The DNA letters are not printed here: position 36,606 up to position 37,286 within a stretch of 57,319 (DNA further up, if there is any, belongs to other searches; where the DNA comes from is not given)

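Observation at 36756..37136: LpdD-like putative prFMN chaperone embedded between the mevalonate-pathway dehydratase and decarboxylase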

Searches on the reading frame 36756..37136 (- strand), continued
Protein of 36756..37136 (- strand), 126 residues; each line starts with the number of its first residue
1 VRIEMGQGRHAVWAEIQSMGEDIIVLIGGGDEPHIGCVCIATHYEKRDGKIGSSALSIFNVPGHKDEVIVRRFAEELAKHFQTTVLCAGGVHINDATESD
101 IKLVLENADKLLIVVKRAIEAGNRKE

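Call 27: find_encoding_contigs(protein=P0268, flank=10000, max_places=2)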
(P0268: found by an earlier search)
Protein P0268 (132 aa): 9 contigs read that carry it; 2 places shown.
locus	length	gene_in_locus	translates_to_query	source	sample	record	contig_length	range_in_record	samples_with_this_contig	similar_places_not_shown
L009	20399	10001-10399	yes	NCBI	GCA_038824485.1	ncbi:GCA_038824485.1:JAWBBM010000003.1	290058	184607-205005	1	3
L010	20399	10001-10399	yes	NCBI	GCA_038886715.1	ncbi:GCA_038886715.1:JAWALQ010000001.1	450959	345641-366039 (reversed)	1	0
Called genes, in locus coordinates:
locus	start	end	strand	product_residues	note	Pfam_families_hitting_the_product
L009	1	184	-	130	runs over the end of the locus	-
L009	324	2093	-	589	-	PF00662:Proton_antipo_N, PF00361:Proton_antipo_M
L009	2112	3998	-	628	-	PF00361:Proton_antipo_M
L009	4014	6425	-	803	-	PF00662:Proton_antipo_N, PF00361:Proton_antipo_M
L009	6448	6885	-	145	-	PF00420:Oxidored_q2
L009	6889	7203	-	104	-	-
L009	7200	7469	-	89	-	PF00499:Oxidored_q3 (weak)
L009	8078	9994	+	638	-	PF02730:AFOR_N, PF01314:AFOR_C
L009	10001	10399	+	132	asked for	PF21758:LpdD_chaperone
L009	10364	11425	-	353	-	PF00850:Hist_deacetyl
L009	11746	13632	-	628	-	PF03485:Arg_tRNA_synt_N, PF00750:tRNA-synt_1d, PF05746:DALR_1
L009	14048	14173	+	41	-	-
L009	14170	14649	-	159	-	PF01402:RHH_1 (faint)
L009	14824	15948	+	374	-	PF01321:Creatinase_N, PF00557:Peptidase_M24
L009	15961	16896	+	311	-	PF01937:ARMT1-like_dom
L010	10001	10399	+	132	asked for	PF21758:LpdD_chaperone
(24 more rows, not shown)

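Call 28: find_encoding_contigs(protein=P0003, flank=10000, max_places=2)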
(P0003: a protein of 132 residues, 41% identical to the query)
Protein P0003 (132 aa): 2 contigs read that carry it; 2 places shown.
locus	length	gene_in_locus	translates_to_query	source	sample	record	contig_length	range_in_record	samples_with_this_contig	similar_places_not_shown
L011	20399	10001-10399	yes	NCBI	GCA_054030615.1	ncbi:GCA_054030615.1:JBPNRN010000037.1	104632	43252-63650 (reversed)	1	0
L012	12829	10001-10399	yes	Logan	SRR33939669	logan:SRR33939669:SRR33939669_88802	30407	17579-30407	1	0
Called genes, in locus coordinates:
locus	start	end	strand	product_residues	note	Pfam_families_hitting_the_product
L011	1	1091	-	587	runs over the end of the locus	PF00999:Na_H_Exchanger, PF02254:TrkA_N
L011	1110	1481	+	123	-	-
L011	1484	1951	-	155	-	PF26602:HVO_2718_N (weak), PF01381:HTH_3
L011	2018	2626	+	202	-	PF01209:Ubie_methyltran, PF13489:Methyltransf_23, PF05148:Methyltransf_8 (faint), PF08003:Methyltransf_9, PF08241:Methyltransf_11, PF08242:Methyltransf_12, PF13649:Methyltransf_25, PF13847:Methyltransf_31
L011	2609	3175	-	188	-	-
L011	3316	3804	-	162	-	PF12172:zf-ChsH2, PF01796:OB_ChsH2_C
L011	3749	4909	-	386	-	PF00108:Thiolase_N, PF00109:ketoacyl-synt, PF22691:Thiolase_C_1, PF02803:Thiolase_C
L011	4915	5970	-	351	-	PF01154:HMG_CoA_synt_N (weak), PF00108:Thiolase_N (weak), PF08541:ACP_syn_III_C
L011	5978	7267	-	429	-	PF00368:HMG-CoA_red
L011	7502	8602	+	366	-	PF00288:GHMP_kinases_N, PF08544:GHMP_kinases_C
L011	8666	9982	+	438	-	PF20695:UbiD_N, PF01977:UbiD, PF20696:UbiD_C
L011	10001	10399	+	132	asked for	PF21758:LpdD_chaperone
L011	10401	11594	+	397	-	PF04412:AcnX, PF28403:AcnX_2nd, PF28406:AcnX_3rd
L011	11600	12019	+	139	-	PF01989:AcnX_swivel_put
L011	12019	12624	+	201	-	PF02441:Flavoprotein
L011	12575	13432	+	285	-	PF00696:AA_kinase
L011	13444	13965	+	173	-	PF01994:Trm56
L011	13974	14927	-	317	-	PF04055:Radical_SAM, PF08608:Wyosine_form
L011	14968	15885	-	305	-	PF23023:Anti-Pycsar_Apyc1, PF00753:Lactamase_B, PF13691:Lactamase_B_4, PF12706:Lactamase_B_2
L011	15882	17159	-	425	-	PF13393:tRNA-synt_His, PF00587:tRNA-synt_2b (weak), PF03129:HGTP_anticodon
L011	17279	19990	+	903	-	PF01411:tRNA-synt_2c, PF07973:tRNA_SAD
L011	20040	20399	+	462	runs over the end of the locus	PF01909:NTP_transf_2, PF09249:tRNA_NucTransf2, PF21133:CAA_C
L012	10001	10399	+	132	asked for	PF21758:LpdD_chaperone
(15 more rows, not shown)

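Call 29: find_encoding_contigs(protein=P0011, flank=10000, max_places=2)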
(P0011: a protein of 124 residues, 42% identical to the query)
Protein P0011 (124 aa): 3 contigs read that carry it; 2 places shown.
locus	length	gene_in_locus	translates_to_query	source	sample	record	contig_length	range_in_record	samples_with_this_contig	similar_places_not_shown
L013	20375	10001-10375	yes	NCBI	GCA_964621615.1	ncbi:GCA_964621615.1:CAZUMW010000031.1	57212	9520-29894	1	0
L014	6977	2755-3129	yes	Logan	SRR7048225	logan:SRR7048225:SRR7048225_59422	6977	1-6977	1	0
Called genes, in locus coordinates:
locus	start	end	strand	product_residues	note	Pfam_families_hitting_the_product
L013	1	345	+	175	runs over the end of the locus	PF05130:FlgN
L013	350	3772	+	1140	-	PF00460:Flg_bb_rod (weak), PF22638:FlgK_D1, PF06429:Flg_bbr_C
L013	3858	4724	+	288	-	PF00669:Flagellin_N, PF00700:Flagellin_C (weak)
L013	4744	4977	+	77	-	PF02599:CsrA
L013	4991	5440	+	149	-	PF02623:FliW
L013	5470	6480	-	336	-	PF04055:Radical_SAM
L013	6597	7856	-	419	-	PF05958:tRNA_U5-meth_tr, PF02475:TRM5-TYW2_MTfase (weak), PF05175:MTS (weak), PF13489:Methyltransf_23 (weak), PF13847:Methyltransf_31, PF08241:Methyltransf_11 (weak), PF13649:Methyltransf_25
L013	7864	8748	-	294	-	PF17284:Spermine_synt_N, PF01564:Spermine_synth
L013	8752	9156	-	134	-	PF02675:AdoMet_dc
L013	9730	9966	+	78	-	PF14451:Ub-Mut7C (weak), PF02597:ThiS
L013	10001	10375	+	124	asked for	PF21758:LpdD_chaperone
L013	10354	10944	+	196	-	PF02441:Flavoprotein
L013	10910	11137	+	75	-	-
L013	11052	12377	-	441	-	PF22694:CtpB_N-like, PF00595:PDZ, PF13180:PDZ_2, PF17820:PDZ_6, PF03572:Peptidase_S41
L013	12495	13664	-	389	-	PF01551:Peptidase_M23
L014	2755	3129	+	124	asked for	PF21758:LpdD_chaperone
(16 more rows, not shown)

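Call 36: find_related_loci(query=A4, collection=genome_contigs, flank=10000)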
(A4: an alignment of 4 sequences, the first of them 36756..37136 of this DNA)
Query A4 (126 aa) in genome_contigs; peptide patterns used: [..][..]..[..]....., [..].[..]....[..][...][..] (x = any residue, [..] = any of these).
599 stretches matched a pattern (row limit reached: there are more); 212 encode a relative of the query (tblastn E <= 1e-3); the best 80 are kept; 80 distinct loci.
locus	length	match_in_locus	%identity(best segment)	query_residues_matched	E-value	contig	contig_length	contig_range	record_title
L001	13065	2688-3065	93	1-126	6e-76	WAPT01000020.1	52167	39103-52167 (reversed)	MAG: Nanobdellati archaeon isolate S144_79_esom k151_44743, whole genome shotgun sequence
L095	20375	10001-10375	62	1-125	5e-52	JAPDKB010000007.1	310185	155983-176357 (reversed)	MAG: archaeon isolate S5B5_HD70 c_000000000010, whole genome shotgun sequence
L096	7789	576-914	42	1-112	6e-27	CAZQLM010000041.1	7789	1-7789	MAG TPA_asm: uncultured archaeon isolate binchicken_co409_132 genome assembly, contig: NODE_1503_length_7789_cov_10.6388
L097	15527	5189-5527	39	1-112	2e-26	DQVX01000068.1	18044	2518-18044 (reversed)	MAG TPA_asm: Nanoarchaeota archaeon isolate SZUA-1535 k95_34429, whole genome shotgun sequence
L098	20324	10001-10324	37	3-109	1e-21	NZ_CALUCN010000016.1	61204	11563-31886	MAG: uncultured Tessaracoccus sp. isolate pQHzPc89x9_bin.3.MAG NODE_157_length_61204_cov_15.450310, whole genome shotgun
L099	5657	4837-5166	37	3-111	4e-21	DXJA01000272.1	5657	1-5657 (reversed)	MAG TPA_asm: Candidatus Jordarchaeum madagascariense isolate EB_bin_7 k141_163584, whole genome shotgun sequence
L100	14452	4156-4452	42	14-112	7e-21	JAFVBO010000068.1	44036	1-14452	MAG: Lachnospiraceae bacterium isolate RGIG5021 Roe_deer_Rumen.Co__c652852, whole genome shotgun sequence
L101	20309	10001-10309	40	10-111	1e-20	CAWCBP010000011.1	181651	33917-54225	MAG: uncultured delta proteobacterium isolate MFD03899.bin.1.233 genome assembly, contig: contig_58550, whole genome sho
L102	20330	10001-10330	36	3-111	2e-20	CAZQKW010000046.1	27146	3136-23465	MAG TPA_asm: uncultured Thermodesulfobacteriota bacterium isolate binchicken_co107_87 genome assembly, contig: NODE_4397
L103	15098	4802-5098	37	3-110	6e-20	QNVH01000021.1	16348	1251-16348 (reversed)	MAG: Candidatus Methanomethylicota archaeon isolate WYZ-LMO10 Verstraetearchaeota_archaeon_WYZ-LMO10_contig-21, whole ge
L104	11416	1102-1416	35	4-117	5e-20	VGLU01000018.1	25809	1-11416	MAG: Candidatus Methanomethylicota archaeon isolate M_DeepCast_400m_m2_128 M_DeepCast_400m_m2_128_Ga0194112_10002585, wh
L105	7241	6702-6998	36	3-110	1e-19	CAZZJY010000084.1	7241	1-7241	MAG TPA_asm: uncultured Nitrososphaerota archaeon isolate binchicken_co25_125 genome assembly, contig: k141_182323, whol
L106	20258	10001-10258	44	16-101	2e-19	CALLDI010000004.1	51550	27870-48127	MAG TPA_asm: uncultured Eggerthella sp. isolate SRR12395647_bin.103_CONCOCT_v1.1_MAG genome assembly, contig: ERZ1673752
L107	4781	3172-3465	35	5-111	4e-19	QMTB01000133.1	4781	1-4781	MAG: Thermoplasmata archaeon isolate B44_G15 B44_Guay15_scaffold_08495, whole genome shotgun sequence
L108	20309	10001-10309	36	4-115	6e-19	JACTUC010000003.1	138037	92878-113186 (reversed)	MAG: Candidatus Methanomethyliaceae archaeon isolate SPRUCE.2016.3.metabat2.33 SPRUCE.2016.3_scaffold_81, whole genome s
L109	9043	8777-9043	42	1-88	6e-19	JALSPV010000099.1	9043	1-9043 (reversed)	MAG: Candidatus Aenigmatarchaeota archaeon isolate 356-284_metabat2_scaf2bin.097 356-284_scaffold_4877_c1, whole genome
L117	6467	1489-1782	32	5-111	1e-18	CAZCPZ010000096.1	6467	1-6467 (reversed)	MAG TPA_asm: uncultured Thermoplasmatales archaeon isolate binchicken_co6_501 genome assembly, contig: NODE_15745_length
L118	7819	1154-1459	38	3-112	2e-18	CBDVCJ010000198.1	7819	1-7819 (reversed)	MAG TPA_asm: uncultured Thermoplasmata archaeon isolate SRR22302367_concoct_193 genome assembly, contig: ERZ26661968.580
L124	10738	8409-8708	31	3-111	1e-17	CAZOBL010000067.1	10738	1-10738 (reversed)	MAG TPA_asm: uncultured Thermoplasmatales archaeon isolate SRP332253_co2_223 genome assembly, contig: NODE_6154_length_1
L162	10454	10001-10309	28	1-112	1e-14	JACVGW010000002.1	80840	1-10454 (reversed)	MAG: Theionarchaea archaeon isolate SZ_28-30 SZ_28-30_NODE_4_length_80840_cov_444.309174, whole genome shotgun sequence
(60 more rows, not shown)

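Call 45: predict_structure(alignment_id=A1)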
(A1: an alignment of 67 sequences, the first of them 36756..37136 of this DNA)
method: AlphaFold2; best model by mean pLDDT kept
length: 126 residues; sequences in the alignment: 67
mean_pLDDT: 95.7   pTM: 0.88
mean pLDDT of the five models: 95.7, 95.7, 95.7, 95.6, 95.4
residues with pLDDT >= 90: 115; 70-90: 9; 50-70: 2; < 50: 0
segments of 3 or more residues with pLDDT < 50: none
pLDDT, mean of each block of 10 residues (from residue 1): 98 98 98 98 88 93 97 98 98 98 98 98 77
secondary structure, 60 per line:
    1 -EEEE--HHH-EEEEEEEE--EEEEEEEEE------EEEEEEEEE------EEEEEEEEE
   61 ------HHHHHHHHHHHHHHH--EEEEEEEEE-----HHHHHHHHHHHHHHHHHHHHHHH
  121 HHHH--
elements in order: E2-5 E12-19 E22-30 E37-45 E52-60 H67-81 E84-92 H98-124

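Call 49: fold_search(model_id=the predicted structure, library=pdb)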
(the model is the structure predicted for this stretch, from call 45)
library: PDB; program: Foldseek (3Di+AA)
matches with E <= 10: 238; with E <= 0.001: 10
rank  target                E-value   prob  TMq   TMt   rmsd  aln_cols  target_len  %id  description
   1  8pzh_A                8.6e-08  1.00  0.78  0.84   3.1       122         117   22  LpdD (H61A) mutant (released 2024-01-17)
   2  8po5_B                2.4e-07  1.00  0.78  0.79   3.1       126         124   22  Lactobacillus plantarum LpdD (released 2024-01-17)
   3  8pzo_A                4.4e-07  1.00  0.77  0.78   3.2       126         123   22  LpdD (released 2024-01-17)
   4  8pzh_B                9.1e-07  1.00  0.76  0.83   3.1       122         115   20  LpdD (H61A) mutant (released 2024-01-17)
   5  8po5_A                1.4e-06  1.00  0.80  0.81   2.3       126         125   22  Lactobacillus plantarum LpdD (released 2024-01-17)
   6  8p4w                  1.8e-06  1.00  0.76  0.80   3.3       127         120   22  Lactobacillus plantarum LpdD mutant - H35A (released 2024-06-12)
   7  8qyj_M                1.8e-05  1.00  0.55  0.59   4.9       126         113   15  Human 20S proteasome assembly structure 1 (released 2024-02-21)
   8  2z5c_A                2.5e-04  1.00  0.59  0.59   4.4       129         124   12  Crystal Structure of a Novel Chaperone Complex for Yeast 20S Proteasome Assembly (released 2008-01-22)
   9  2z5b_A                3.4e-04  1.00  0.57  0.57   4.8       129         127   14  Crystal Structure of a Novel Chaperone Complex for Yeast 20S Proteasome Assembly (released 2008-01-22)
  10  8qyj_L                7.5e-04  1.00  0.54  0.57   4.3       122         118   12  Human 20S proteasome assembly structure 1 (released 2024-02-21)
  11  2z5b_B                1.1e-03  1.00  0.49  0.47   5.9       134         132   10  Crystal Structure of a Novel Chaperone Complex for Yeast 20S Proteasome Assembly (released 2008-01-22)
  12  5wtq_A                1.2e-03  0.99  0.39  0.42  11.3       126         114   14  Crystal structure of human proteasome-assembling chaperone PAC4 (released 2017-03-22)
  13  5wtq_B                1.8e-03  0.98  0.34  0.39  11.3       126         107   13  Crystal structure of human proteasome-assembling chaperone PAC4 (released 2017-03-22)
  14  6jpt                  6.3e-03  1.00  0.50  0.52   4.9       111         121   11  Crystal structure of human PAC3 homodimer (trigonal form) (released 2019-05-29)
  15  2z5e_A                7.1e-03  0.99  0.50  0.51   5.3       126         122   12  Crystal Structure of Proteasome Assembling Chaperone 3 (released 2008-02-19)
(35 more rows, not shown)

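Call 59: search_protein_families(library=ncbifam, proteins=[window:36756-37136:-], max_evalue=10)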
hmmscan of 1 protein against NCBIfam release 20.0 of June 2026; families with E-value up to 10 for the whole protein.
window:36756-37136:- (126 aa): 1 family
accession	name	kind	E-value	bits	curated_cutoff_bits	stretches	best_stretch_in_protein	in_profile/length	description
TIGR00040.1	yfcE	subfamily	0.083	13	56.25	1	67-104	95-128/158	YfcE family phosphodiesterase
